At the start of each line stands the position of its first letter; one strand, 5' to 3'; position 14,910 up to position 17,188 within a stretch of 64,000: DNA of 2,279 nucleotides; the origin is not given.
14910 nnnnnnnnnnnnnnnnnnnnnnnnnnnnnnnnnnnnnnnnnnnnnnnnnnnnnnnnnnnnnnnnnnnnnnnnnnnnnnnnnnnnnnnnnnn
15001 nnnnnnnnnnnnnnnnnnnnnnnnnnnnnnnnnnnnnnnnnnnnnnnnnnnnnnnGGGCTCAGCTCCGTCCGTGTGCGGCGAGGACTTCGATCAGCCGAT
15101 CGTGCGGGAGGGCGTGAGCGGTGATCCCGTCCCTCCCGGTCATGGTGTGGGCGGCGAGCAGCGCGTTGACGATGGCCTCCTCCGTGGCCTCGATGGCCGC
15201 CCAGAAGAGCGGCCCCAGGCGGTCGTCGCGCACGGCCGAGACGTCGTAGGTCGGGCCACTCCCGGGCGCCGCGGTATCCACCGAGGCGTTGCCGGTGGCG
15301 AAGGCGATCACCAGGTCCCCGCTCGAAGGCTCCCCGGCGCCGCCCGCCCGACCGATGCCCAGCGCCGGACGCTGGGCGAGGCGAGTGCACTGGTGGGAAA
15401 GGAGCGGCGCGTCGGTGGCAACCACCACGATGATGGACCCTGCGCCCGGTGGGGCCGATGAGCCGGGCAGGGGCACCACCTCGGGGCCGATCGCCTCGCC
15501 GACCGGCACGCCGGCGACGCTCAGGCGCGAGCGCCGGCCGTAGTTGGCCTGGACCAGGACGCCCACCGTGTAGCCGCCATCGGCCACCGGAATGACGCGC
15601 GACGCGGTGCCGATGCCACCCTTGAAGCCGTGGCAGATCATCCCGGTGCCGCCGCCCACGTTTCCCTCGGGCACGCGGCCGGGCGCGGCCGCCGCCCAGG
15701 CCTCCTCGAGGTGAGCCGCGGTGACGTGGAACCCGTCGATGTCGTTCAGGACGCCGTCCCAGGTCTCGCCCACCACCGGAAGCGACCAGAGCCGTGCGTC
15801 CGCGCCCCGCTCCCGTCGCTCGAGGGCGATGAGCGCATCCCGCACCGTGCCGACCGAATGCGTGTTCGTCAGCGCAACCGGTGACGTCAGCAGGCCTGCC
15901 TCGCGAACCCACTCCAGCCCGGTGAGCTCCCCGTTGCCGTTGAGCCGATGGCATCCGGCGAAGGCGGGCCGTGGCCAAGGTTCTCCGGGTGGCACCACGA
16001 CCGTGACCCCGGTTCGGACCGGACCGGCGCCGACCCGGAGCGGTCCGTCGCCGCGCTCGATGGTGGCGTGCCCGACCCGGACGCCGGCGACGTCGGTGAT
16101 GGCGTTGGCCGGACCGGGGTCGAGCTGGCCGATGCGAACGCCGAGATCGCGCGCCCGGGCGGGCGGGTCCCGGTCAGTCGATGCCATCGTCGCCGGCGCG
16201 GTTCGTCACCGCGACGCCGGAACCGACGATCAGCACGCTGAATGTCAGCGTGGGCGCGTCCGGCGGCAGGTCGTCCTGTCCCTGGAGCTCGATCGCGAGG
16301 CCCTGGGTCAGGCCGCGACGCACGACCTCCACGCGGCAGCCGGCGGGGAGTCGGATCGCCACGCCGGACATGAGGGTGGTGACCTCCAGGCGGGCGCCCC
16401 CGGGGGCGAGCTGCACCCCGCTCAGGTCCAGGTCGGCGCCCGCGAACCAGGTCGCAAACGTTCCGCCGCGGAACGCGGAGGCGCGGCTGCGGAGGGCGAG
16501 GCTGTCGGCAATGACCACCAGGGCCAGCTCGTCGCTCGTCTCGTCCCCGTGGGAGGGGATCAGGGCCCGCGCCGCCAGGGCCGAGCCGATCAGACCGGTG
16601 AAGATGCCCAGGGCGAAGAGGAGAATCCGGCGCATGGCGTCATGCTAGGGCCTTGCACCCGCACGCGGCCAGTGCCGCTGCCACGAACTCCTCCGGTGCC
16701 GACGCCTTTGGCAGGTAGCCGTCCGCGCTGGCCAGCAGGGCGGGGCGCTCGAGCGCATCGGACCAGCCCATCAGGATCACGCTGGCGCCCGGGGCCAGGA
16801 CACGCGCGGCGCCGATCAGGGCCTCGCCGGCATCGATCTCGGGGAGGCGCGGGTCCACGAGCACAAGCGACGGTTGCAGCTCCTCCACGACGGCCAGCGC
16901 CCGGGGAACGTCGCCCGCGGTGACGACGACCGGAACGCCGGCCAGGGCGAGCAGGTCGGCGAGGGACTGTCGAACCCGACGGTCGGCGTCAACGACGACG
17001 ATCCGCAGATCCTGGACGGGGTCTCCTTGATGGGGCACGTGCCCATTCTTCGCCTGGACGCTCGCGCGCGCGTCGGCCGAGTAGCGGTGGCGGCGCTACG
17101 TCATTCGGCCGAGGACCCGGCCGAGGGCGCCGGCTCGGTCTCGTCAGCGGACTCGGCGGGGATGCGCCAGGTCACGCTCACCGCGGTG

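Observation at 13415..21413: Six-gene operon built around cyclic-nucleotide-type domains: cyclase-like response regulator, GAF/PAS kinase, receiver, LiaF-like protein, self-processing peptidase, cNMP-binding MFS transporter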

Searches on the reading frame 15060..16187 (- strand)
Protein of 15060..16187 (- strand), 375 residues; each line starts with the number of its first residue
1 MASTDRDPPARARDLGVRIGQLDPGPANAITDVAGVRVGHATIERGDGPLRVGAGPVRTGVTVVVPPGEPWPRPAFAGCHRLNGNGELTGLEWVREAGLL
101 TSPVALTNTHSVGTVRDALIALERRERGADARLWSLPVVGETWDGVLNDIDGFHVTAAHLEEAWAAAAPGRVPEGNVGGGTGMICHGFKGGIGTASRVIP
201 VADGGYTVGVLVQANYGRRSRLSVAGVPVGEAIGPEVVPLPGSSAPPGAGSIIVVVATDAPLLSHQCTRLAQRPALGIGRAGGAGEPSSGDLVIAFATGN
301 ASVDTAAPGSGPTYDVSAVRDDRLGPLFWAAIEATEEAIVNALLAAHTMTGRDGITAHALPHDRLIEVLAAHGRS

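Call 4: search_protein_families(library=pfam, proteins=[window:15060-16187:-], max_evalue=0.01)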
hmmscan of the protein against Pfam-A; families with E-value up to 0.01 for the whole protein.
window:15060-16187:- (375 aa): 1 family
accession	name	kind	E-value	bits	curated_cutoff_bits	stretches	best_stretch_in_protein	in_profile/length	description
PF03576.19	Peptidase_S58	-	6.8e-115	384.2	23.9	1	28-355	1-305/307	Peptidase family S58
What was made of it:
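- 15060..16187 (-): g5: 375-aa S58 (DmpA/BapA-type) self-processing aminopeptidase. Peptidase_S58 6.8e-115 (call 4).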

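Call 5: search_protein_families(library=ncbifam, proteins=[window:15060-16187:-], max_evalue=0.01)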
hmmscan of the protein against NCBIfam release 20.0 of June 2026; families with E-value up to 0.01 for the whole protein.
window:15060-16187:- (375 aa): 0 families

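Call 45: search_protein_families(library=padloc, proteins=[window:15060-16187:-], max_evalue=0.001)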
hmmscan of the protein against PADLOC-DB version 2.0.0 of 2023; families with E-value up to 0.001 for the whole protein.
window:15060-16187:- (375 aa): 0 families

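Call 63: search_solved_structures(query=window:15060-16187:-, max_evalue=0.00001, show_alignments=1)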
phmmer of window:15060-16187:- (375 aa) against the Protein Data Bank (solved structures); distinct sequences matched with E-value up to 0.00001: 5.
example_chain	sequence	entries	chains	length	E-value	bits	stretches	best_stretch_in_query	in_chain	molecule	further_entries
5tzb_A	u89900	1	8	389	2.7e-112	378.8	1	8-370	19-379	D-aminopeptidase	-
1b65_A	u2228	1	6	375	2.2e-89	303.4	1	9-374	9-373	PROTEIN (AMINOPEPTIDASE)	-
3n2w_A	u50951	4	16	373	4.1e-80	272.9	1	11-371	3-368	Beta-peptidyl aminopeptidase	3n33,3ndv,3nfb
3n5i_A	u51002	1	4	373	1.3e-79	271.3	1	11-371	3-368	Beta-peptidyl aminopeptidase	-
2drh_A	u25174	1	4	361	2.6e-79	270.3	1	11-374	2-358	361aa long hypothetical D-aminopeptidase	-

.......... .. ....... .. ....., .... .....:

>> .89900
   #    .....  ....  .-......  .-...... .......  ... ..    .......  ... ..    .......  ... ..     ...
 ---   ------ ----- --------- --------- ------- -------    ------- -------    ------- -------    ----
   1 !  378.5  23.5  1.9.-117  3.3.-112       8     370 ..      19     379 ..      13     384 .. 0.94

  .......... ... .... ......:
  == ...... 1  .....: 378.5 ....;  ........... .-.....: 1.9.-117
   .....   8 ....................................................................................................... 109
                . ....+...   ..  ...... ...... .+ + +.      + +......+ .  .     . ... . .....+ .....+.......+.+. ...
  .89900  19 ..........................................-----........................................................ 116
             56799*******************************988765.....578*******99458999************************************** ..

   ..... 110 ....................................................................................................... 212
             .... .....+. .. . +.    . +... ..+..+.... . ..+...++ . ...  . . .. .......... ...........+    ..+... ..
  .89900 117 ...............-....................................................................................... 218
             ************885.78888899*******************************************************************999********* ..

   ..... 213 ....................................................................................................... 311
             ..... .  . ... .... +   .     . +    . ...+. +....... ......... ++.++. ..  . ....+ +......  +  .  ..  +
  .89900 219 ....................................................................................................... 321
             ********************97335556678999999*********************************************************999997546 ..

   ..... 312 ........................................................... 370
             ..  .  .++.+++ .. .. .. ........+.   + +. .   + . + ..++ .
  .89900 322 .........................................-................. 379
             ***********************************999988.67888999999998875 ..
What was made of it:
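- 15060..16187 (-): PDB 5tzb D-aminopeptidase 2.7e-112, with the G-S...ATDAPL nucleophile region aligned (call 63).
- On Peptidase S58 (DmpA/BapA): The alignment to 5tzb covers GAGS-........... against GMGS-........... (call 63).
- Closest known: DmpA / BapA. Same: Full-length profile match, with the self-cleavage Ser region conserved (calls 4, 63).
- Checked: The best solved relatives are D-aminopeptidase 5tzb (2.7e-112) and DmpA 1b65 (call 63).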

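Call 67: search_protein_families(library=ncbifam, proteins=[window:15060-16187:-], max_evalue=1e-10)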
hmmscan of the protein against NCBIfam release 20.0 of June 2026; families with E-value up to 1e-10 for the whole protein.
window:15060-16187:- (375 aa): 0 families

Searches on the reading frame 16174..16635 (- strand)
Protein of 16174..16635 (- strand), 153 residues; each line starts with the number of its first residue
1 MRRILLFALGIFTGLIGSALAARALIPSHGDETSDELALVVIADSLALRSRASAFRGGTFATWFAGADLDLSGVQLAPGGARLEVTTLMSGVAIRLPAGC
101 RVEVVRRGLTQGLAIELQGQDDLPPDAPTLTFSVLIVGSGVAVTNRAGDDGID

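Call 4: search_protein_families(library=pfam, proteins=[window:16174-16635:-], max_evalue=0.01)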
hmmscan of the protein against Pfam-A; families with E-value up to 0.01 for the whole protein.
window:16174-16635:- (153 aa): 0 families

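Call 5: search_protein_families(library=ncbifam, proteins=[window:16174-16635:-], max_evalue=0.01)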
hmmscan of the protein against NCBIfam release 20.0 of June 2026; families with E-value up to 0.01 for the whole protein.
window:16174-16635:- (153 aa): 0 families

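Call 9: find_encoding_contigs(protein=window:16174-16635:-, flank=10000, max_places=6)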
Protein window:16174-16635:- (153 aa): no gene with exactly this product is on record in the collection.

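Call 29: search_protein_representatives(protein=window:16174-16635:-)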
Query: 153 residues. Proteins with E-value up to 0.001 (for the whole library): 468; up to 1e-10: 124; up to 1e-30: 1. The best 150 are listed.
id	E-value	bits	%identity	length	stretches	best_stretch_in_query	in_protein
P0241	9.9e-39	148.6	55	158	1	1-150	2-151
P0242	8.6e-23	96.9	43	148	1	2-143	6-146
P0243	4.9e-22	94.5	44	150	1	2-144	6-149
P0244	6.0e-22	94.2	40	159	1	1-144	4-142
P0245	3.0e-21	91.9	42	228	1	2-148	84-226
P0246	3.9e-20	88.3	43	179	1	1-112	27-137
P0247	2.1e-19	85.9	48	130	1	2-108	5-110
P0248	2.9e-19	85.5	40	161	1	10-147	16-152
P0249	4.7e-19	84.8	48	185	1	2-103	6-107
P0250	9.9e-19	83.8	39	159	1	2-146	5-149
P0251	1.3e-18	83.4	42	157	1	5-145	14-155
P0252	1.3e-18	83.4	42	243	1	8-150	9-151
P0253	1.7e-18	83.0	40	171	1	9-145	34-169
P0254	2.9e-18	82.3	41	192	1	3-144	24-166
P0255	3.3e-18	82.1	41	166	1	12-149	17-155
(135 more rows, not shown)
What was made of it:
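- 16174..16635 (-): g4: 153-aa membrane-anchored protein of the LiaF-like_C (PF09922) superfamily, with one N-terminal TM helix and a beta-rich domain. 468 relatives at E<=1e-3 (call 29).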

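Call 32: search_protein_families(library=pfam, alignment_id=A3, max_evalue=0.1)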
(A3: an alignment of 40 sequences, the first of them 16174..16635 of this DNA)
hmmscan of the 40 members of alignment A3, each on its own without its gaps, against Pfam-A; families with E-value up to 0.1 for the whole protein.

A. member 1, window:16174-16635:- (153 aa): 0 families

B. families by the number of members that match (of 40 scanned): 7 families
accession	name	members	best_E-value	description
PF09922.15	LiaF-like_C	35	2.7e-08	Cell wall-active antibiotics response LiaF, C-terminal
PF06911.18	Senescence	1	0.01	Senescence domain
PF09361.15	Phasin_2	1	0.025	Phasin protein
PF24284.1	DUF7472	1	0.028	Family of unknown function (DUF7472)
PF20130.4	DUF6520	1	0.032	Family of unknown function (DUF6520)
PF10039.14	DUF2275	1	0.034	Predicted integral membrane protein (DUF2275)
PF23600.1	DUF7139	1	0.067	Domain of unknown function (DUF7139)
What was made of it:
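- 16174..16635 (-): 35 of 40 relatives hit LiaF-like_C (call 32).
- On LiaF: g4 itself gives no hit at E<=0.1, but 35 of 40 homologues do (best 2.7e-08, call 32).
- Checked: However, 35 of 40 relatives hit PF09922 LiaF-like_C (call 32).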

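Call 40: predict_structure(alignment_id=A3)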
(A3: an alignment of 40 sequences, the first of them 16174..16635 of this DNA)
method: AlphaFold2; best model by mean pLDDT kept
length: 153 residues; sequences in the alignment: 40
mean_pLDDT: 93.5   pTM: 0.85
mean pLDDT of the five models: 93.5, 93.3, 93.3, 92.8, 92.4
residues with pLDDT >= 90: 135; 70-90: 12; 50-70: 4; < 50: 2
segments of 3 or more residues with pLDDT < 50: none
pLDDT, mean of each block of 10 residues (from residue 1): 96 92 92 97 96 98 96 98 96 97 87 94 98 95 86 46
secondary structure, 60 per line:
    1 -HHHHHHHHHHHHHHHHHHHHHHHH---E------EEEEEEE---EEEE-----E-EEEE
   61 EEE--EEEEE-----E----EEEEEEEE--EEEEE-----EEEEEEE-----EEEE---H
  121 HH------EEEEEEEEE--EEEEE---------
elements in order: H2-25 E36-42 E46-49 E57-63 E66-70 E81-88 E91-95 E101-107 E113-116 E129-137 E140-144
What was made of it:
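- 16174..16635 (-): AF2 pLDDT 93.5 (call 40).
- On LiaF: The model has a beta-rich domain (call 40).
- Checked: The AF2 model (pLDDT 93.5) shows one TM helix followed by a beta-rich domain (call 40).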

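Call 44: fold_search(model_id=the predicted structure, library=pdb)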
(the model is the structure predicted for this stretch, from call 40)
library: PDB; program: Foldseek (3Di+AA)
matches with E <= 10: 24; with E <= 0.001: 0
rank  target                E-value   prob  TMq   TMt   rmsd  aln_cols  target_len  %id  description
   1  4qrk                  1.2e-01  0.93  0.40  0.30   7.8       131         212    9  Crystal structure of a putative cell adhesion protein (CLOSPO_03726) from Clostridium sporogenes ATCC 15579 at 1.95 A re (released 2014-07-23)
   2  1k8f_A                6.7e-01  0.30  0.39  0.38   5.9       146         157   12  CRYSTAL STRUCTURE OF THE HUMAN C-TERMINAL CAP1-ADENYLYL CYCLASE ASSOCIATED PROTEIN (released 2003-07-01)
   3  3uyv_A                2.5e+00  0.02  0.18  0.14  12.0       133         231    9  Crystal structure of a glycosylated ice-binding protein (LeIBP) from Arctic yeast (released 2012-02-29)
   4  7uia_C                3.5e+00  0.02  0.17  0.23  12.2       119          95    7  Crystal structure of BoNT/E receptor binding domain in complex with SV2 and VHH (released 2023-04-05)
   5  3uyu_A                3.9e+00  0.02  0.15  0.11  13.3       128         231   11  Structural basis for the antifreeze activity of an ice-binding protein (LeIBP) from Arctic yeast (released 2012-02-15)
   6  5nxk_C                4.5e+00  0.08  0.34  0.20   8.3       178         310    9  L. reuteri 53608 SRRP (released 2018-03-21)
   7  2iht_A                4.8e+00  0.01  0.09  0.04  14.0       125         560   14  Carboxyethylarginine synthase from Streptomyces clavuligerus: SeMet structure (released 2007-09-18)
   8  9u4u_A                5.3e+00  0.00  0.07  0.07  16.6       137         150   10  Structure of the functional amyloid FapC from Pseudomonas sp.UK4 (released 2025-08-06)
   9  4yz0_B                5.9e+00  0.02  0.20  0.17  11.6       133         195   13  C. bescii Family 3 pectate lyase double mutant K108A/E39Q in complex with trigalacturonic acid (released 2015-12-23)
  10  4yzx_B                6.6e+00  0.04  0.28  0.23   8.1       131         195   11  C. bescii Family 3 pectate lyase double mutant K108A/D107N in complex with trigalacturonic acid (released 2015-12-23)
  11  3t9g_B                7.0e+00  0.04  0.29  0.24   7.8       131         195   11  The crystal structure of family 3 pectate lyase from Caldicellulosiruptor bescii (released 2012-05-09)
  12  2iht_C                7.0e+00  0.01  0.08  0.04  12.7       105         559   10  Carboxyethylarginine synthase from Streptomyces clavuligerus: SeMet structure (released 2007-09-18)
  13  1upc_E                7.0e+00  0.01  0.10  0.05  13.9       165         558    8  Carboxyethylarginine synthase from Streptomyces clavuligerus (released 2003-11-20)
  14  5awg_F                7.3e+00  0.01  0.14  0.09  17.4       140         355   12  Crystal structure of Hg-bound SufB-SufC-SufD complex from Escherichia coli (released 2015-11-11)
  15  8iq5_D                7.7e+00  0.04  0.28  0.11   8.5       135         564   12  Crystal structure of trimeric K2-2 TSP (released 2024-02-21)
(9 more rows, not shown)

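Call 45: search_protein_families(library=padloc, proteins=[window:16174-16635:-], max_evalue=0.001)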
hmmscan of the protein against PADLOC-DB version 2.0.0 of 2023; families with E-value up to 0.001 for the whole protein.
window:16174-16635:- (153 aa): 0 families

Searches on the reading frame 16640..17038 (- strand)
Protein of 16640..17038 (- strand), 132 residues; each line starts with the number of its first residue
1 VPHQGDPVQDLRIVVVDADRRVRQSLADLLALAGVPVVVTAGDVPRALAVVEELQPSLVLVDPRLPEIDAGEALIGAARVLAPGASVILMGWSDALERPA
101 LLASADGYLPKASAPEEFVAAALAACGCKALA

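Call 4: search_protein_families(library=pfam, proteins=[window:16640-17038:-], max_evalue=0.01)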
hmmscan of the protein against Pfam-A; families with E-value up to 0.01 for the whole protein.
window:16640-17038:- (132 aa): 1 family
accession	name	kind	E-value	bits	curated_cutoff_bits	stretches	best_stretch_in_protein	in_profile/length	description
PF00072.30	Response_reg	-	3.6e-11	43.7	30.2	1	13-121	1-109/111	Response regulator receiver domain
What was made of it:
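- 16640..17038 (-): g3: 132-aa single-domain receiver (GTG start). Response_reg 3.6e-11 (call 4).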

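Call 5: search_protein_families(library=ncbifam, proteins=[window:16640-17038:-], max_evalue=0.01)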
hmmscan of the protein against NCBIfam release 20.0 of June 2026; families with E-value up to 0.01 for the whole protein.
window:16640-17038:- (132 aa): 36 families (the best 25 are shown)
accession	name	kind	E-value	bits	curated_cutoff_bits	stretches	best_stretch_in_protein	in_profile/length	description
NF007935.0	PRK10651.1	equivalog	3.3e-08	33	250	1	11-125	7-123/216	two-component system response regulator NarL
NF052445.1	RespRegMctR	equivalog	4.3e-08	32.8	300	1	11-123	2-116/205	two-component system response regulator MctR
NF008469.0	PRK11361.1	equivalog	4.3e-08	32.3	714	1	12-91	6-83/461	acetoacetate metabolism transcriptional regulator AtoC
NF007708.0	PRK10403.1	equivalog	5.9e-08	32.4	343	1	10-128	6-127/215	nitrate/nitrite response regulator protein NarP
NF045505.1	RR_RssB_Pseudo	equivalog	1.1e-07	31.3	700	1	11-93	6-86/394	two-component system response regulator RssB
NF045944.1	ResRegRpaBCyano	equivalog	4.1e-07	29.6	330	1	14-119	1-105/229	response regulator transcription factor RpaB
NF006900.1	PRK09390.1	equivalog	5.5e-07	29.3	255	1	10-94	4-87/203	response regulator FixJ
TIGR01818.1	ntrC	equivalog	2.4e-06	26.6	558.6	1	13-120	1-108/463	nitrogen regulation protein NR(I)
NF007685.0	PRK10360.1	equivalog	1.6e-05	24.8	258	1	12-128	3-120/196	response regulator transcription factor UhpA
NF053512.1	nitric_RR_NosR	exception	1.7e-05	24.1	400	1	13-94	1-81/422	response regulator c-di-GMP phosphodiesterase, NosR family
NF047785.1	respo_reg_MadR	equivalog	2.2e-05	23.9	300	1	11-121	1-116/209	MadR family response regulator transcription factor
NF007018.1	PRK09483.1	equivalog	2.4e-05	24.1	280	1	13-122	4-115/217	UvrY/SirA/GacA family response regulator transcription factor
NF040689.1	MtrAB_MtrA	equivalog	2.8e-05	23.6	300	1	13-121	1-108/219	MtrAB system response regulator MtrA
NF045914.1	RespRegNblR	equivalog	0.00013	21.7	300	1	12-119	8-115/228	response regulator transcription factor NblR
NF007005.1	PRK09468.1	equivalog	0.00017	21.1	331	1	11-122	4-115/237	osmolarity response regulator transcription factor OmpR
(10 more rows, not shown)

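Call 45: search_protein_families(library=padloc, proteins=[window:16640-17038:-], max_evalue=0.001)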
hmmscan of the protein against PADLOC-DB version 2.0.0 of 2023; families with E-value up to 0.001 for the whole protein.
window:16640-17038:- (132 aa): 0 families
